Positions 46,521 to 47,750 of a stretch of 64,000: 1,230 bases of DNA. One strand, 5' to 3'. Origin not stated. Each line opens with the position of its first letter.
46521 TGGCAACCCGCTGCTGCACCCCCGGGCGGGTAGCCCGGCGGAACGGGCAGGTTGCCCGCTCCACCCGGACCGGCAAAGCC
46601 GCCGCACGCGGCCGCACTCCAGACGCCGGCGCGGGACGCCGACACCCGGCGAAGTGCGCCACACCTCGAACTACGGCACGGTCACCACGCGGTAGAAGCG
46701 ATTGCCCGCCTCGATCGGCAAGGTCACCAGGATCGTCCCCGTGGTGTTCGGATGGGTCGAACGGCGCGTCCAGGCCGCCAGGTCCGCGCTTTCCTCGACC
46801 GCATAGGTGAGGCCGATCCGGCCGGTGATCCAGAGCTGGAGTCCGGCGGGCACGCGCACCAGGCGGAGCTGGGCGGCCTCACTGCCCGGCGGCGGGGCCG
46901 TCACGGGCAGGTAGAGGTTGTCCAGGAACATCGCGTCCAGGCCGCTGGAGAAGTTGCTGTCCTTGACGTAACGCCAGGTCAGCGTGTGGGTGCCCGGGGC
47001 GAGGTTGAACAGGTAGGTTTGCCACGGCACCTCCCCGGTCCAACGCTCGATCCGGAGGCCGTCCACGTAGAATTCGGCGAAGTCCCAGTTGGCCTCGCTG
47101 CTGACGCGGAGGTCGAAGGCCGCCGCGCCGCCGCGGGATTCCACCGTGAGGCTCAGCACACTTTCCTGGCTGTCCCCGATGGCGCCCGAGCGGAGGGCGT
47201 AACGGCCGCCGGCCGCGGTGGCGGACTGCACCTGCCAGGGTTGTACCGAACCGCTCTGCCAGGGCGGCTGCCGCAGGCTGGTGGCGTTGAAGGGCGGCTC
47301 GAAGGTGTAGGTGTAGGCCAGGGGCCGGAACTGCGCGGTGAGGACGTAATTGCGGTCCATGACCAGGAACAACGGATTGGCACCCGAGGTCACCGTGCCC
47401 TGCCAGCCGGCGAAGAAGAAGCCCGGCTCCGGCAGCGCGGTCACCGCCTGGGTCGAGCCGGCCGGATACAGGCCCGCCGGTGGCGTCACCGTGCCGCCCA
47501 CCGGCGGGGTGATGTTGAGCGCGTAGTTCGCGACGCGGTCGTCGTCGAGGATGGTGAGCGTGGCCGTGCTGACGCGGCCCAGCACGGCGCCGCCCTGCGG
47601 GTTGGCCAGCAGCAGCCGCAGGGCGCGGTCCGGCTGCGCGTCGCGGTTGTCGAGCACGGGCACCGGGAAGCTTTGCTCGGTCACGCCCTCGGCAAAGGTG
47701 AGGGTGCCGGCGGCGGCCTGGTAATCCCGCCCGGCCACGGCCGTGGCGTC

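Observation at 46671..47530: A roughly 285-aa C-terminal cassette is shared by the metzincin giant and the subtilase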

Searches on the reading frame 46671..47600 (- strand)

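Call 8: search_protein_families(library=ncbifam, proteins=[window:46671-47600:-], max_evalue=1)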
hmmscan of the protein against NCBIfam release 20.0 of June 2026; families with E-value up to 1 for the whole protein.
window:46671-47600:- (309 aa): 1 family
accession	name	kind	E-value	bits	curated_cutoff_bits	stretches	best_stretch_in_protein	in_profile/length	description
TIGR02600.1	Verru_Chthon_A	subfamily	0.052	11.4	332.3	1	190-241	1012-1061/1296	Verru_Chthon cassette protein A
